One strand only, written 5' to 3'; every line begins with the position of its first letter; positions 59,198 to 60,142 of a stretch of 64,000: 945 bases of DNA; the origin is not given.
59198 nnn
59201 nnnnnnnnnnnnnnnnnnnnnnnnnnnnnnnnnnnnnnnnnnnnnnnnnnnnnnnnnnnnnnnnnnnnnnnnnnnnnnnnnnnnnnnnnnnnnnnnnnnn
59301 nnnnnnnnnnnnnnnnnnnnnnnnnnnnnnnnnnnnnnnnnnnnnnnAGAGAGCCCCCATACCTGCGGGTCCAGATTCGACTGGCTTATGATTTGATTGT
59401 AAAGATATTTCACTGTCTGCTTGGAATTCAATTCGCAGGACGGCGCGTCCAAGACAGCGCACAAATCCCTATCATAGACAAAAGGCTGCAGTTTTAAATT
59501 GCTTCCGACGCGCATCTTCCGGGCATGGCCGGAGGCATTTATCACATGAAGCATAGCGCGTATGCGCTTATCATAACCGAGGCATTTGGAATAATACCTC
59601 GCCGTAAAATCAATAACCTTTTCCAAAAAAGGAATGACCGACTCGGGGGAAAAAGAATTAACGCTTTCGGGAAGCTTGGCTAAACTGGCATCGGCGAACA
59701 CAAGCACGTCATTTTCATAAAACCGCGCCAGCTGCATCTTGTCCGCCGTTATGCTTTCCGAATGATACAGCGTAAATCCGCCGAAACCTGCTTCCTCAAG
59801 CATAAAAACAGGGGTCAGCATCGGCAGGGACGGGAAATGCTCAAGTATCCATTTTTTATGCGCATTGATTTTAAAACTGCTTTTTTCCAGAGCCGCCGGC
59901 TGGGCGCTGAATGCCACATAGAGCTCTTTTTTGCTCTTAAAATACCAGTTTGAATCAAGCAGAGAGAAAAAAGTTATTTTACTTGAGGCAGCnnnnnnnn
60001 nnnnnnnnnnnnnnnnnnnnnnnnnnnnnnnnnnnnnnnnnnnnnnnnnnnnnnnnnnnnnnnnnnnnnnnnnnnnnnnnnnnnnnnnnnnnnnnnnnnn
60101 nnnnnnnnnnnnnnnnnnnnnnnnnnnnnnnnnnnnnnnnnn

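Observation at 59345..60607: Orphan 420-aa protein: class III nucleotidyl-cyclase-like N-domain fused to an unknown C-domain, inserted directly upstream of rpsF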

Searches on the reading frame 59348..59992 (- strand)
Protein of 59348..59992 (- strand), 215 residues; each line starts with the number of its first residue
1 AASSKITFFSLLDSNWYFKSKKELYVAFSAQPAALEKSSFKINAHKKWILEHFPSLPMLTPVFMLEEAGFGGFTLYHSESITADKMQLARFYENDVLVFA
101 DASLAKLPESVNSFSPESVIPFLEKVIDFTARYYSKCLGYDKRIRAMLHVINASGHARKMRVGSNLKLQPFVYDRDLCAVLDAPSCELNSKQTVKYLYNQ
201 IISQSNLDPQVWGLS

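Call 32: search_solved_structures(query=A3, max_evalue=10, show_alignments=1)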
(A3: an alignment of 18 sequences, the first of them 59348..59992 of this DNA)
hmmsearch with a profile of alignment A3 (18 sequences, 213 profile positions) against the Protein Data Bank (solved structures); distinct sequences matched with E-value up to 10: 0.

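Call 43: find_homologous_proteins(query=A3, max_evalue=0.001)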
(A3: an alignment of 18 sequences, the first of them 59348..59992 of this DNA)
Query A3 (18 sequences) (215 aa, profile of the alignment): 4 proteins with E <= 0.001 among 1642 candidates.
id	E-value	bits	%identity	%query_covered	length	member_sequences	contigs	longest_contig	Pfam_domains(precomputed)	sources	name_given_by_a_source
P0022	1.6e-66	242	28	88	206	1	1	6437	-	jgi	-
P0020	3.0e-66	241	26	88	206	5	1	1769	-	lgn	-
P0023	3.3e-65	237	26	89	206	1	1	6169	-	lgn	-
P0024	1.1e-62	229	27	88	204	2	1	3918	-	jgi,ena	-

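Call 44: find_encoding_contigs(protein=P0022, flank=8000, max_places=2)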
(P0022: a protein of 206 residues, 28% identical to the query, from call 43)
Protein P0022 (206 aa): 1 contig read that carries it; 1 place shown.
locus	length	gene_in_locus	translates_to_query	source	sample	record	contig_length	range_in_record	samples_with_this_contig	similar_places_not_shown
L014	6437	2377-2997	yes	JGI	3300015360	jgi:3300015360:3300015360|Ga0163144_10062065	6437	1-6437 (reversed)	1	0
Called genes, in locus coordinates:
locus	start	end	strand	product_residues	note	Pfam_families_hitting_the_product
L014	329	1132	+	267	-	PF09509:Hypoth_Ymh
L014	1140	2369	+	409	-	-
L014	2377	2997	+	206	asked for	-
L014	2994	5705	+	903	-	PF13271:DUF4062 (faint)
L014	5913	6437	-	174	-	?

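Call 45: find_encoding_contigs(protein=P0023, flank=8000, max_places=2)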
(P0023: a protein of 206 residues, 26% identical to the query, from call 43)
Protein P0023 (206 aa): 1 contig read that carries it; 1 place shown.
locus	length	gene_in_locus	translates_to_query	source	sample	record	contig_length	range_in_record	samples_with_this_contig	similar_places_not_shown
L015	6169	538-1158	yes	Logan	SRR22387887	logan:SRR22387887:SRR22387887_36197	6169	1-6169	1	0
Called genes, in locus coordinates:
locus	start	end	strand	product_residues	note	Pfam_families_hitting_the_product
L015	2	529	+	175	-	?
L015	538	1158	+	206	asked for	-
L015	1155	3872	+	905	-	PF13271:DUF4062 (weak)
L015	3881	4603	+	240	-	-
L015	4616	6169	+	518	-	?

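Call 46: predict_structure(alignment_id=A3)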
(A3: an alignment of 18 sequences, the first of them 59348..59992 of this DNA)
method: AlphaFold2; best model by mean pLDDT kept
length: 215 residues; sequences in the alignment: 18
mean_pLDDT: 91.8   pTM: 0.89
mean pLDDT of the five models: 91.8, 91.4, 91.1, 90.6, 89.8
residues with pLDDT >= 90: 169; 70-90: 36; 50-70: 8; < 50: 2
segments of 3 or more residues with pLDDT < 50: none
pLDDT, mean of each block of 10 residues (from residue 1): 70 90 96 86 94 96 86 94 94 95 90 94 96 96 97 95 75 97 95 97 96 91
secondary structure, 60 per line:
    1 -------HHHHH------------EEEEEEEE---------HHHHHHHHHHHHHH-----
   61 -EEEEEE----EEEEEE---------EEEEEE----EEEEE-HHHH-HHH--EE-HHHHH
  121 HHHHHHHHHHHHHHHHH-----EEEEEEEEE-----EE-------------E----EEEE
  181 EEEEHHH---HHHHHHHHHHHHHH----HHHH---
elements in order: H8-12 E25-32 H42-55 E62-67 E72-77 E87-92 E97-101 H103-106 H116-137 E143-151 E177-184 H191-204 H209-212

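Call 49: fold_search(model_id=the predicted structure, library=pdb)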
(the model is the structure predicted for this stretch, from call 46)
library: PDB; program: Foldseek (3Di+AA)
matches with E <= 10: 932; with E <= 0.001: 0
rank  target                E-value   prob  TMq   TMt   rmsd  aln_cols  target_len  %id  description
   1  7pkn_N                8.0e-03  0.63  0.23  0.17   7.3       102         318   14  Structure of the human CCAN deltaCT complex (released 2022-04-27)
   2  1i7b_A                2.0e-02  0.72  0.32  0.28   9.3       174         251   10  HUMAN S-ADENOSYLMETHIONINE DECARBOXYLASE WITH COVALENTLY BOUND PYRUVOYL GROUP AND COVALENTLY BOUND S-ADENOSYLMETHIONIN (released 2001-08-22)
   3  1jen_A                2.0e-02  0.63  0.32  0.29   9.4       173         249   13  HUMAN S-ADENOSYLMETHIONINE DECARBOXYLASE (released 1999-06-01)
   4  1jl0_B                2.1e-02  0.63  0.32  0.24   9.3       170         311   12  Structure of a Human S-Adenosylmethionine Decarboxylase Self-processing Ester Intermediate and Mechanism of Putrescine (released 2001-08-22)
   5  8v72                  3.7e-02  0.08  0.15  0.14  17.5       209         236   11  Crystal structure of the core catalytic domain of human inositol phosphate multikinase in complex with compound 8 (released 2024-12-11)
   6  6m8a                  4.0e-02  0.09  0.17  0.16  17.0       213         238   11  Crystal structure of the core catalytic domain of human inositol phosphate multikinase in complex with luteolin (released 2019-01-23)
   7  8v70                  5.5e-02  0.08  0.15  0.14  16.5       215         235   12  Crystal structure of the core catalytic domain of human inositol phosphate multikinase in complex with compound 6 (released 2024-12-11)
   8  6nuw_E                6.6e-02  0.33  0.22  0.14  10.7       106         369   10  Yeast Ctf19 complex (released 2019-04-03)
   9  5w2g                  6.6e-02  0.08  0.17  0.16  17.0       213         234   11  Crystal structure of the core catalytic domain of human inositol phosphate multikinase (released 2017-09-13)
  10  8ow1_NN               7.0e-02  0.18  0.18  0.12   8.9       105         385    8  Cryo-EM structure of the yeast Inner kinetochore bound to a CENP-A nucleosome. (released 2023-08-09)
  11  5w2h                  7.0e-02  0.06  0.14  0.13  16.9       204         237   11  Crystal structure of the core catalytic domain of human inositol phosphate multikinase in complex with Ins(1,4,5)P3 and  (released 2017-09-13)
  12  1qn3_A                7.5e-02  0.54  0.25  0.29   8.4       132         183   14  Crystal structure of the C(-25) Adenovirus major late promoter TATA box variant bound to wild-type TBP (Arabidopsis th (released 2000-02-06)
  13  1qne_B                9.7e-02  0.41  0.23  0.26   8.7       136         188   12  Crystal structure of the Adenovirus major late promoter TATA box bound to wild-type TBP (Arabidopsis thaliana TBP isof (released 2000-02-07)
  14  8ow1_N                1.1e-01  0.18  0.19  0.13   9.4       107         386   10  Cryo-EM structure of the yeast Inner kinetochore bound to a CENP-A nucleosome. (released 2023-08-09)
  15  5hsq                  1.1e-01  0.04  0.12  0.06  17.6       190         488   12  The surface engineered photosensory module (PAS-GAF-PHY) of the bacterial phytochrome Agp1 (AtBphP1) in the Pr form, chr (released 2016-08-03)
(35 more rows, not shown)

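Call 55: fold_search(model_id=the predicted structure, library=viral)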
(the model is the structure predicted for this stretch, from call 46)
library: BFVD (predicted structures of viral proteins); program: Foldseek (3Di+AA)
matches with E <= 10: 715; with E <= 0.001: 0
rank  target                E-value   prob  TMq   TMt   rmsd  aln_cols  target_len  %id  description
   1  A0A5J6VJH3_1          2.7e-03  0.84  0.26  0.09  10.0       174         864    8  Uncharacterized protein [Megaviridae environmental sample]
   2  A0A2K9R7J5            3.9e-03  0.96  0.29  0.23   8.1       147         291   10  (no name in the UniProt tables at hand)
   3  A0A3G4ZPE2            3.9e-03  0.47  0.25  0.21  15.4       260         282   11  Uncharacterized protein [Terrestrivirus sp.]
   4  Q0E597                6.1e-03  0.91  0.27  0.25   8.2       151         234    9  26.1 kDa [Spodoptera frugiperda ascovirus 1a]
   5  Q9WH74                6.5e-03  0.38  0.27  0.18  20.9       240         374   10  Uncharacterized protein (Fragment) [African swine fever virus]
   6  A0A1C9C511            9.0e-03  0.51  0.24  0.22  10.2       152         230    9  Putative TATA-box-binding protein [Heterosigma akashiwo virus 01]
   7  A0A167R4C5            1.2e-02  0.57  0.26  0.36   8.0       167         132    9  Uncharacterized protein [Powai lake megavirus]
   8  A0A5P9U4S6            1.2e-02  0.90  0.29  0.32   6.6       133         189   12  (no name in the UniProt tables at hand)
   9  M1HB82                1.4e-02  0.38  0.26  0.19  14.0       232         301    9  (no name in the UniProt tables at hand)
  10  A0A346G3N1            1.6e-02  0.77  0.29  0.23   8.8       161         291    9  (no name in the UniProt tables at hand)
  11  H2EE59                2.2e-02  0.35  0.26  0.06  13.4       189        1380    7  Putative early transcription factor large subunit [Moumouvirus sp. 'Monve']
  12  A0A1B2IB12            3.1e-02  0.12  0.18  0.16  17.3       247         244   11  (no name in the UniProt tables at hand)
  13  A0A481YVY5            3.3e-02  0.33  0.23  0.08   9.8       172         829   10  Uncharacterized protein [Marseillevirus LCMAC102]
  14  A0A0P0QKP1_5          3.3e-02  0.09  0.18  0.05  16.5       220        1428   14  (no name in the UniProt tables at hand)
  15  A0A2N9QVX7            3.7e-02  0.14  0.20  0.10  13.2       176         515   12  (no name in the UniProt tables at hand)
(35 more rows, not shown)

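Call 73: search_protein_families(library=pfam, proteins=[L014:1140-2366:+], max_evalue=0.01)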
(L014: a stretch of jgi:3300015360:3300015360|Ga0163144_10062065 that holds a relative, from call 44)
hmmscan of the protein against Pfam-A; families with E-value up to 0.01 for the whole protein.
L014:1140-2366:+ (409 aa): 0 families

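Call 81: search_protein_families(library=padloc, proteins=[L014:1140-2366:+, L014:2994-5702:+, L014:329-1129:+, L015:3881-4600:+], max_evalue=0.001)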
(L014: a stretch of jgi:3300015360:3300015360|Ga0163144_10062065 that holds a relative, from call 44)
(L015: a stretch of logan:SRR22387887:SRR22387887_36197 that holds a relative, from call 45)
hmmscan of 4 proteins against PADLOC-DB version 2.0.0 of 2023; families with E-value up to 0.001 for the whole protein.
L014:1140-2366:+ (409 aa): 1 family
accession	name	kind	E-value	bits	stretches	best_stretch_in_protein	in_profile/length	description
PDLC05036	PDC-S54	-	3.7e-156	518.7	1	1-408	1-407/410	-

L014:2994-5702:+ (903 aa): 0 families

L014:329-1129:+ (267 aa): 1 family
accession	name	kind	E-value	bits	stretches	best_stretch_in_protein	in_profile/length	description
PDLC03987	PD-Lambda-3_B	-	2e-06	25.3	1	103-215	123-237/270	-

L015:3881-4600:+ (240 aa): 0 families

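Call 88: search_protein_families(library=pfam, alignment_id=A3, max_evalue=1)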
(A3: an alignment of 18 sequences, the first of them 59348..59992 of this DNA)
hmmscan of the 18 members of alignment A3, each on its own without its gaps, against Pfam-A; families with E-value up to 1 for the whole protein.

A. member 1, window:59348-59992:- (215 aa): 1 family
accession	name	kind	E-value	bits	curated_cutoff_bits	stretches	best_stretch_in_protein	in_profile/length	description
PF12197.13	lci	-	0.1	12.9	20.3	1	9-28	16-40/44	LCI fold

B. families by the number of members that match (of 18 scanned): 5 families
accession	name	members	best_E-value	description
PF13630.11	SdpI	1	0.028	SdpI/YfhL protein family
PF21395.2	Arc_capsid_dom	1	0.041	Activity-regulated cytoskeleton-associated protein, capsid domain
PF18448.7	CBM46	1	0.047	Carbohydrate binding domain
PF10119.14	MethyTransf_Reg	1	0.054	Predicted methyltransferase regulatory domain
PF12197.13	lci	1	0.1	LCI fold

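Call 98: search_protein_families(library=pfam, proteins=[L014:2994-5702:+, L015:3881-4600:+], max_evalue=0.05)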
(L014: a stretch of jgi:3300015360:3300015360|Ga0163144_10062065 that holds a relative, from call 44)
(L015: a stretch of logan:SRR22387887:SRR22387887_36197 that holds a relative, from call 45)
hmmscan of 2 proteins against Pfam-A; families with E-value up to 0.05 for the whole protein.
L014:2994-5702:+ (903 aa): 4 families
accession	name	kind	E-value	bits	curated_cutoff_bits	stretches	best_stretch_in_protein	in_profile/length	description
PF13271.11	DUF4062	-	9.3e-06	26.2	24.7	1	20-82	2-62/82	Domain of unknown function (DUF4062)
PF13401.12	AAA_22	-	0.00068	20.4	27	1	214-239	6-31/130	AAA domain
PF24883.2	NPHP3_N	-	0.00098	19.8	24.8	0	279-320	124-164/164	Nephrocystin 3, N-terminal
PF05729.18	NACHT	-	0.0023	18.2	26.7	0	215-348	2-162/167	NACHT domain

L015:3881-4600:+ (240 aa): 0 families
